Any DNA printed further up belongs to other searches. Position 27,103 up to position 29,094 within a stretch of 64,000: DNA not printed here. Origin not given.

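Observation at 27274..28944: Orphan, helicase-less MobF/TrwC relaxase in a housekeeping neighbourhood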

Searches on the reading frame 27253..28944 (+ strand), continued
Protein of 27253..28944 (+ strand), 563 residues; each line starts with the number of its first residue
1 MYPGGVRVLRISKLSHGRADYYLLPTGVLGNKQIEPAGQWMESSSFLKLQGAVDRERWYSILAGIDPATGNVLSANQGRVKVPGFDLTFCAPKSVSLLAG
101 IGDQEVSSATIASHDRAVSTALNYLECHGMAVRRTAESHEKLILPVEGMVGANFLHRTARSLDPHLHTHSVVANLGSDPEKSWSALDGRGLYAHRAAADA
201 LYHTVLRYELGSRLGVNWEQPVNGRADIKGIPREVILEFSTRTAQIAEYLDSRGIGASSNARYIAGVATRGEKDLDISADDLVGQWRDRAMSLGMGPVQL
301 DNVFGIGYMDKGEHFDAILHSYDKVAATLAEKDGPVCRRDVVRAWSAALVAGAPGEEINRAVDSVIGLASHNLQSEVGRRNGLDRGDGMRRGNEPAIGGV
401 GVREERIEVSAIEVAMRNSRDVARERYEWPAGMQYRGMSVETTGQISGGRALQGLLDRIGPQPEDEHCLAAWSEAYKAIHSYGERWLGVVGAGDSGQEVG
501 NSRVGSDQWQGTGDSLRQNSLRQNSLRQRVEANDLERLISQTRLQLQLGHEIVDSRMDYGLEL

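Call 33: predict_structure(alignment_id=A1)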
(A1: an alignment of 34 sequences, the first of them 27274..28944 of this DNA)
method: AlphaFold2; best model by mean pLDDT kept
length: 556 residues; sequences in the alignment: 34
mean_pLDDT: 72.2   pTM: 0.65
mean pLDDT of the five models: 72.2, 69.9, 67.8, 66.2, 65.2
residues with pLDDT >= 90: 111; 70-90: 250; 50-70: 86; < 50: 109
segments of 3 or more residues with pLDDT < 50: 1-15, 17-25, 150-152, 375-391, 422-439, 483-506, 509-514, 543-556
pLDDT, mean of each block of 10 residues (from residue 1): 43 46 48 61 71 75 71 68 90 85 92 90 76 74 65 62 79 74 85 96 91 89 87 78 89 86 74 72 81 74 71 90 89 94 92 91 82 52 36 68 91 79 40 37 81 87 90 88 46 35 42 50 73 78 42 27
secondary structure, 60 per line:
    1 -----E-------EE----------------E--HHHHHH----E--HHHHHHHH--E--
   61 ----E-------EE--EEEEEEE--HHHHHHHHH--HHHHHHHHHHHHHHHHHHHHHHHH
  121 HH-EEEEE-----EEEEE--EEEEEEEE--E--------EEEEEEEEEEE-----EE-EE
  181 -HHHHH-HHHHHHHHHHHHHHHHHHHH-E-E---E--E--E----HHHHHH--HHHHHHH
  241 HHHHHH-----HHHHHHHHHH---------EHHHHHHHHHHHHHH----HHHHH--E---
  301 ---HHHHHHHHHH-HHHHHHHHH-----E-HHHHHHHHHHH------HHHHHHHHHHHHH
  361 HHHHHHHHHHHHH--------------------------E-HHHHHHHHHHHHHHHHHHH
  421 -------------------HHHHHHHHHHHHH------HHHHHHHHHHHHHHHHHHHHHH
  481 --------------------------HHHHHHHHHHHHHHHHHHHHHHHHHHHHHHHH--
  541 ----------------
elements in order: H35-40 H48-55 E77-83 H86-94 H97-122 E124-128 E134-138 E141-148 E160-170 H182-186 H188-207 H226-231 H234-246 H252-261 H272-285 H290-294 H304-313 H315-323 H331-341 H348-373 H402-420 H440-452 H459-480 H507-538

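Call 38: fold_search(model_id=the predicted structure, library=pdb)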
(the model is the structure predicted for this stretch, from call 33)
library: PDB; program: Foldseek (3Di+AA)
matches with E <= 10: 198; with E <= 0.001: 27
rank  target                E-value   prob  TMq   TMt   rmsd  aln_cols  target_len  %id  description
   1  1osb_C                6.2e-15  1.00  0.35  0.66   8.8       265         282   31  Conjugative Relaxase TrwC in complex with OriT Dna. Metal-free structure. (released 2003-11-25)
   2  1omh_A                8.4e-15  1.00  0.36  0.67   8.8       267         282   31  Conjugative Relaxase TrwC in complex with OriT Dna. Metal-free structure. (released 2003-11-25)
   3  1qx0_A                9.7e-15  1.00  0.36  0.66   8.2       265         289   31  CONJUGATIVE RELAXASE TRWC IN COMPLEX WITH ORIT DNA. METAL-BOUND STRUCTURE (released 2003-11-25)
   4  1zm5_A                1.5e-14  1.00  0.36  0.65   8.6       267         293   31  Conjugative Relaxase TRWC in complex with ORIT dna, cooper-bound structure (released 2006-04-25)
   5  2cdm_A                1.8e-14  1.00  0.35  0.67   8.3       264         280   31  The structure of TrwC complexed with a 27-mer DNA comprising the recognition hairpin and the cleavage site (released 2006-07-31)
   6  1osb_A                3.4e-14  1.00  0.35  0.65   8.4       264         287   31  Conjugative Relaxase TrwC in complex with OriT Dna. Metal-free structure. (released 2003-11-25)
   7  1s6m_A                4.6e-14  1.00  0.36  0.66   8.2       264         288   31  Conjugative Relaxase Trwc In Complex With Orit DNA. Metal-Bound Structure (released 2005-06-14)
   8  8a1c_A                1.6e-13  1.00  0.35  0.61   7.7       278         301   27  TraI trans-esterase domain from pKM101 (DNA bound) (released 2022-07-13)
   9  4pcb_A                2.7e-13  1.00  0.35  0.67   8.2       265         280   31  Conjugative Relaxase TrwC in complex with mutant OriT Dna (released 2014-09-17)
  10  8a1b                  1.0e-11  1.00  0.32  0.57   9.7       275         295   25  TraI trans-esterase domain from pKM101 (apo) (released 2022-07-13)
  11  9f12_H                1.8e-11  1.00  0.36  0.36  23.7       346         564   24  CryoEM structure of the F plasmid relaxosome with oriT DNA ss-27_-3ds-2_+143 and TraI its TE mode, derived from ss-27_ (released 2025-06-04)
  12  9f0y_H                5.0e-11  1.00  0.35  0.35  22.6       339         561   24  CryoEM structure of the F plasmid relaxosome with TraI in its TE mode, derived from the ss-27_+8ds+9_+143-R Locally-re (released 2025-06-04)
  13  9f10_H                7.4e-11  1.00  0.34  0.34  22.7       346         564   22  CryoEM structure of the F plasmid relaxosome with TraI in its TE mode, without accessory protein TraM. Derived from th (released 2025-06-04)
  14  9f11_H                1.0e-10  1.00  0.34  0.34  24.1       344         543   24  CryoEM structure of the F plasmid relaxosome with oriT DNA ss-27_+3ds+4_+143 and TraI its TE mode, derived from ss-27_ (released 2025-06-04)
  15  2a0i_A                2.6e-10  1.00  0.33  0.58  10.3       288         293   26  F Factor TraI Relaxase Domain bound to F oriT Single-stranded DNA (released 2005-10-25)
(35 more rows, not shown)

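Call 39: search_protein_families(library=ncbifam, proteins=[window:27274-28944:+], max_evalue=0.01)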
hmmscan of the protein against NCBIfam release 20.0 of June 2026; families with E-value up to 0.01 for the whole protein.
window:27274-28944:+ (556 aa): 6 families
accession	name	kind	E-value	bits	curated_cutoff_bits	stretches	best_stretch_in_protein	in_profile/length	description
NF041492.1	MobF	equivalog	2.9e-60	204.4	100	1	1-286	1-298/299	MobF family relaxase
TIGR02686.1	relax_trwC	domain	2.8e-42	145.3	145.5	1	25-288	16-284/286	conjugative relaxase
TIGR02760.1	TraI_TIGR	equivalog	8.4e-35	119.7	929.85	1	25-359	28-378/1960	conjugative transfer relaxase/helicase TraI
NF010263.0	PRK13709.1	equivalog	1.7e-30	105.2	2212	1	33-287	33-285/1752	conjugative transfer relaxase/helicase TraI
NF011300.0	PRK14712.1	equivalog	0.0005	17.4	2486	1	142-267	6-133/1623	conjugative transfer relaxase/helicase TraI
NF033538.2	transpos_IS91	equivalog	0.0097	15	125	0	146-204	139-196/356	IS91 family transposase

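Call 40: search_protein_families(library=padloc, proteins=[window:27274-28944:+], max_evalue=0.01)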
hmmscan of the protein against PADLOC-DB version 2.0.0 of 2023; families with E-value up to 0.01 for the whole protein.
window:27274-28944:+ (556 aa): 0 families

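Call 52: search_protein_families(library=pfam, proteins=[L079:6558-8021:-, L077:9001-9705:+, L079:9091-9915:-, L079:2265-3326:-, L071:107-1465:-], max_evalue=0.01)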
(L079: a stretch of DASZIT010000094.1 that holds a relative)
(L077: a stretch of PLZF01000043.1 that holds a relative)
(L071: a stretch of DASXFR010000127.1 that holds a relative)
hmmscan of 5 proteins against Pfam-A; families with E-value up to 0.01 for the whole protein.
L079:6558-8021:- (487 aa): 3 families
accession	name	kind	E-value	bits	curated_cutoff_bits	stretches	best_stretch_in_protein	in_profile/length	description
PF02534.20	T4SS-DNA_transf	-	8.6e-27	94.5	20.1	1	30-396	31-394/468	Type IV secretory system Conjugative DNA transfer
PF12696.13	TraG-D_C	-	4.5e-19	69.1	22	1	306-434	1-122/126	TraM recognition site of TraD and TraG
PF10412.15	TrwB_AAD_bind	-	9e-06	25.2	20.5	1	284-396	225-335/387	Type IV secretion-system coupling protein DNA-binding domain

L077:9001-9705:+ (234 aa): 4 families
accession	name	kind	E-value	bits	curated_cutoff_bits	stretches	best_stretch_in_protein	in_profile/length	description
PF00216.26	Bac_DNA_binding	-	4.9e-26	91.2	22.4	1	9-98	1-90/90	Bacterial DNA-binding protein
PF07382.16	HC2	-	1.5e-10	41.9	40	1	106-232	9-145/194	Histone H1-like nucleoprotein HC2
PF18291.6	HU-HIG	-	6.2e-09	36.4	26.2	1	3-100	26-121/125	HU domain fused to wHTH, Ig, or Glycine-rich motif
PF18289.6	HU-CCDC81_euk_2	-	0.006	17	26.1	0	17-52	9-44/75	CCDC81 eukaryotic HU domain 2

L079:9091-9915:- (274 aa): 1 family
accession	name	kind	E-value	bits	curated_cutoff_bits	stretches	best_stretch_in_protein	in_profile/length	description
PF02585.22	PIG-L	-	4.8e-25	89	28.2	1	36-169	1-128/129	GlcNAc-PI de-N-acetylase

L079:2265-3326:- (353 aa): 1 family
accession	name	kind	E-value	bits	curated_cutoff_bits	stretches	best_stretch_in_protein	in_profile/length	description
PF09678.15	Caa3_CtaG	-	2.4e-32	112.6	27.7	1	78-302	6-233/237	Cytochrome c oxidase caa3 assembly factor (Caa3_CtaG)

L071:107-1465:- (452 aa): 4 families
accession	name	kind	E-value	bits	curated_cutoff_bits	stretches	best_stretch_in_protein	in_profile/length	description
PF01039.27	Carboxyl_trans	-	8.5e-119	397.8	22.3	1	8-447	36-490/493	Carboxyl transferase domain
PF03255.19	ACCA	-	1.4e-17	64.3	23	2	276-419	127-261/310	Acetyl co-enzyme A carboxylase carboxyltransferase-like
PF06833.16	MdcE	-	0.00076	19.7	32.7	1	297-382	28-113/196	Malonate decarboxylase gamma subunit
PF00378.25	ECH_1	-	0.0058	16.4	27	0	99-133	86-120/251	Enoyl-CoA hydratase/isomerase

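Call 55: find_homologous_proteins(query=L079:6558-8021:-)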
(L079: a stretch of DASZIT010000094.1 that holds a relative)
Query L079:6558-8021:- (487 aa): 3993 proteins with E <= 0.001 among 8000 candidates; the best 120 are listed.
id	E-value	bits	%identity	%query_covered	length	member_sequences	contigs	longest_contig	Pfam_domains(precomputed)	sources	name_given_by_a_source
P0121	0.0e+0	1077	100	100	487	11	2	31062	PF10412.16,PF02534.21,PF12696.14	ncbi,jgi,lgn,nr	ncbi:MAG TPA: type IV secretory system conjugative DNA transfer family protein [Acidimicrobiales bac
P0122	1.9e-283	959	90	100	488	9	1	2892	PF02534.21,PF12696.14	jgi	jgi:type IV secretion system protein VirD4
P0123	2.3e-281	952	89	100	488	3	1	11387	PF10412.16,PF02534.21,PF12696.14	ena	-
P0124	8.1e-259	877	88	94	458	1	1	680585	PF02534.21,PF12696.14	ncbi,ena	-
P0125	4.6e-256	868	81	100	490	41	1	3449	PF10412.16,PF02534.21,PF12696.14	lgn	-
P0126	2.4e-254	863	83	97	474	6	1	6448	PF10412.16,PF02534.21,PF12696.14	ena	-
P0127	5.9e-254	861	80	100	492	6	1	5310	PF02534.21,PF12696.14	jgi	jgi:type IV secretory pathway TraG/TraD family ATPase VirD4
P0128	1.3e-249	847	81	98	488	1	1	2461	PF02534.21,PF12696.14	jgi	jgi:type IV secretory pathway TraG/TraD family ATPase VirD4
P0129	2.1e-243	826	82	94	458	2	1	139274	PF02534.21,PF12696.14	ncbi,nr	ncbi:MAG TPA: type IV secretory system conjugative DNA transfer family protein [Acidimicrobiales bac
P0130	4.1e-213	727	69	99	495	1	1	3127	PF10412.16,PF02534.21,PF12696.14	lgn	-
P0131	1.8e-211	721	69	100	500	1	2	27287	PF10412.16,PF02534.21,PF12696.14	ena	-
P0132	9.1e-211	719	69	100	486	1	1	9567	PF10412.16,PF02534.21,PF12696.14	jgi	jgi:type IV secretion system protein VirD4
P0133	7.3e-209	713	71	97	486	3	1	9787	PF02534.21,PF12696.14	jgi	jgi:type IV secretory pathway TraG/TraD family ATPase VirD4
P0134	2.8e-206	704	70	96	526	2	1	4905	PF02534.21,PF12696.14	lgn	-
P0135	1.8e-200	685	68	96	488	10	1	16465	PF02534.21,PF12696.14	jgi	jgi:type IV secretion system protein VirD4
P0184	1.1e-187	643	63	99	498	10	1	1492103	PF10412.16,PF02534.21,PF12696.14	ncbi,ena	-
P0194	3.1e-186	638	67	95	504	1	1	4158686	PF10412.16,PF02534.21,PF12696.14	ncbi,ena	-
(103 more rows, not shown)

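Call 56: find_encoding_contigs(protein=P0184, flank=10000, max_places=2)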
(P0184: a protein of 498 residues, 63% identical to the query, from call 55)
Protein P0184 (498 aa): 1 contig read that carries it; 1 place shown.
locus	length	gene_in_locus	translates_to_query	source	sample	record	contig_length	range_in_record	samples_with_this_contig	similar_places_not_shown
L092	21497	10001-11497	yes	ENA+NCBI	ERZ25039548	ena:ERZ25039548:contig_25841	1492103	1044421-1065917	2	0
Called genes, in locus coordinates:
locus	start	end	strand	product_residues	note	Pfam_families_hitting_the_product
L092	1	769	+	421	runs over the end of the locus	PF02771:Acyl-CoA_dh_N (weak), PF02770:Acyl-CoA_dh_M, PF00441:Acyl-CoA_dh_1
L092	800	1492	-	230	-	PF01351:RNase_HII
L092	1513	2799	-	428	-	PF00501:AMP-binding, PF13193:AMP-binding_C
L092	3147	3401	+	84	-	-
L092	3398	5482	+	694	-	PF01074:Glyco_hydro_38N, PF09261:Alpha-mann_mid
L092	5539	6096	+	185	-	-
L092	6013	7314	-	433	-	PF16701:Ad_Cy_reg, PF00211:Guanylate_cyc (weak)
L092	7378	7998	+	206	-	PF01983:CofC, PF12804:NTP_transf_3 (weak)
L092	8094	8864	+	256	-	PF02585:PIG-L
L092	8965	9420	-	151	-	-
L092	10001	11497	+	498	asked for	PF02534:T4SS-DNA_transf, PF10412:TrwB_AAD_bind (weak), PF12696:TraG-D_C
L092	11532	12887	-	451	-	PF08751:TrwC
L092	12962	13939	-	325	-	PF19187:HTH_PafC, PF13280:WYL, PF25583:WCX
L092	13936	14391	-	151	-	PF13280:WYL, PF25583:WCX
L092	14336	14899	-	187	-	-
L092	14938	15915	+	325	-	PF09678:Caa3_CtaG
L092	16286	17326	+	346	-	PF01039:Carboxyl_trans, PF03255:ACCA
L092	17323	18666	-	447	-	-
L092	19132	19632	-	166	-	PF07963:N_methyl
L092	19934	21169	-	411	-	PF28597:T2SSF_N, PF00482:T2SSF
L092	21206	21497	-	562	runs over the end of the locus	PF05157:MshEN, PF00437:T2SSE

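Call 57: find_encoding_contigs(protein=P0194, flank=10000, max_places=1)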
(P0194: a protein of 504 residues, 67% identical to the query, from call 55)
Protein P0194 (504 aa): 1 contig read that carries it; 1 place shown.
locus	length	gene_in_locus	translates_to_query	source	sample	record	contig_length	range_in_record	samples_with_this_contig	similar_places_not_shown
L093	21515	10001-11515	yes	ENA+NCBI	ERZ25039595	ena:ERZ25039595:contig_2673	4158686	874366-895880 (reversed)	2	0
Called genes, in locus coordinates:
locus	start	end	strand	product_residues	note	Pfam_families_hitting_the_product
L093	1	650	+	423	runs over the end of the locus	PF02771:Acyl-CoA_dh_N, PF02770:Acyl-CoA_dh_M, PF00441:Acyl-CoA_dh_1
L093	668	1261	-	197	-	PF01351:RNase_HII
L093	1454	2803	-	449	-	PF00501:AMP-binding, PF13193:AMP-binding_C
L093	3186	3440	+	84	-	-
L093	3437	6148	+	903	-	PF01074:Glyco_hydro_38N, PF09261:Alpha-mann_mid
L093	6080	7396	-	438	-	PF16701:Ad_Cy_reg, PF00211:Guanylate_cyc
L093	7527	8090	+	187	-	PF01983:CofC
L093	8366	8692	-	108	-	-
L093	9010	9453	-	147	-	-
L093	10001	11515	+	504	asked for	PF02534:T4SS-DNA_transf, PF10412:TrwB_AAD_bind (faint), PF12696:TraG-D_C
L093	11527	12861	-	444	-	PF08751:TrwC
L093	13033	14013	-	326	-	PF19187:HTH_PafC, PF13280:WYL, PF25583:WCX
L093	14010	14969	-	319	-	PF13280:WYL, PF25583:WCX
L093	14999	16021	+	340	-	PF09678:Caa3_CtaG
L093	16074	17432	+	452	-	PF01039:Carboxyl_trans, PF06833:MdcE (faint), PF03255:ACCA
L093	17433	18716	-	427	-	-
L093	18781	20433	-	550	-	-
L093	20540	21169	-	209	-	PF07963:N_methyl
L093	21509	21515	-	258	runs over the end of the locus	PF07963:N_methyl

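Call 60: search_protein_families(library=pfam, proteins=[L040:2402-4513:+, L040:4491-5948:-, L040:6001-8502:+, L040:10020-11612:-, L040:11626-13134:-, L040:13161-14447:-, L050:2662-3747:+, L050:3840-4958:+, L050:5008-5766:+, L050:8827-9369:+], max_evalue=0.001)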
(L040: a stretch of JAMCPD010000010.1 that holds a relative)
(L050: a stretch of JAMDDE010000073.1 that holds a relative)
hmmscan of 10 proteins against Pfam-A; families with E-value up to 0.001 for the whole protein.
L040:2402-4513:+ (703 aa): 3 families
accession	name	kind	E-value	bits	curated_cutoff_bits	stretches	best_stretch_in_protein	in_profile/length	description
PF13280.12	WYL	-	8.7e-36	122.2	21.8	2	534-598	4-68/70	WYL domain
PF19187.6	HTH_PafC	-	1.6e-22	79.9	32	1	394-510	2-114/115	PafC helix-turn-helix domain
PF25583.1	WCX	-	1.5e-19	70.5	23.9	2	278-330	24-76/76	WCX domain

L040:4491-5948:- (485 aa): 0 families

L040:6001-8502:+ (833 aa): 1 family
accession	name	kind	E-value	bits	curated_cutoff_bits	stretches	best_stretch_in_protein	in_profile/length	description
PF08751.17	TrwC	-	3.2e-60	204.6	25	1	11-297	15-285/286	TrwC relaxase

L040:10020-11612:- (530 aa): 2 families
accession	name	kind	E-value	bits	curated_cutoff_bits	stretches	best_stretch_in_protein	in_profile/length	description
PF02775.26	TPP_enzyme_C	-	8.5e-27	94.3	21.9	1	382-526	9-150/151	Thiamine pyrophosphate enzyme, C-terminal TPP binding domain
PF02776.23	TPP_enzyme_N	-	3.5e-25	88.5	26.8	1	1-109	1-109/119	Thiamine pyrophosphate enzyme, N-terminal TPP binding domain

L040:11626-13134:- (502 aa): 2 families
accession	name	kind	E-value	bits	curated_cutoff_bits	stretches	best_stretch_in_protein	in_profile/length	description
PF02913.24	FAD-oxidase_C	-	3.8e-54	184.5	21.2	1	234-472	4-248/248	FAD linked oxidases, C-terminal domain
PF01565.28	FAD_binding_4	-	5e-44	149.8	26.4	1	57-194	1-138/139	FAD binding domain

L040:13161-14447:- (428 aa): 2 families
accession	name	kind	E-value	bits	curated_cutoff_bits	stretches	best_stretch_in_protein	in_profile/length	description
PF13175.12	AAA_15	-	2.7e-06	27.7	32.1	1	82-130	325-374/374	AAA ATPase domain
PF13304.12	AAA_21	-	4.8e-06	27.3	27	1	37-131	212-304/304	AAA domain, putative AbiEii toxin, Type IV TA system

L050:2662-3747:+ (361 aa): 6 families
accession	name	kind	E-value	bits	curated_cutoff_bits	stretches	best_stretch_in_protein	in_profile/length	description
PF00154.27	RecA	-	2.2e-139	463.7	27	1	20-281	1-262/262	recA bacterial DNA recombination protein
PF21096.2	RecA_C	-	1.8e-24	86.1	27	1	284-339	1-56/57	RecA C-terminal domain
PF06745.19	ATPase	-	4.1e-08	33.3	26.6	1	52-126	1-77/231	KaiC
PF08423.17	Rad51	-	1.1e-07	31.8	22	1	51-240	7-212/244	Rad51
PF13191.12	AAA_16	-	4.4e-05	24.5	32.6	1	62-207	15-141/167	AAA ATPase domain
PF01637.24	ATPase_2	-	0.00024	21.4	33.2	1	73-207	22-119/225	ATPase domain predominantly from Archaea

L050:3840-4958:+ (372 aa): 1 family
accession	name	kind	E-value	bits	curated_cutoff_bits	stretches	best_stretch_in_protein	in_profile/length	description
PF06737.19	Transglycosylas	-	6.9e-20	71.9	27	1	297-366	5-77/77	Transglycosylase-like domain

L050:5008-5766:+ (252 aa): 0 families

L050:8827-9369:+ (180 aa): 3 families
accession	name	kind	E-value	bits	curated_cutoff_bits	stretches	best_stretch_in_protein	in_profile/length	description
PF00216.26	Bac_DNA_binding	-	2.6e-31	108.2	22.4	1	26-114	2-90/90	Bacterial DNA-binding protein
PF18291.6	HU-HIG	-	1.3e-07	32.1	26.2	1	22-115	29-120/125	HU domain fused to wHTH, Ig, or Glycine-rich motif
PF18175.6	HU-CCDC81_bac_2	-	2.5e-05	24.5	35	1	30-75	3-48/70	CCDC81-like prokaryotic HU domain 2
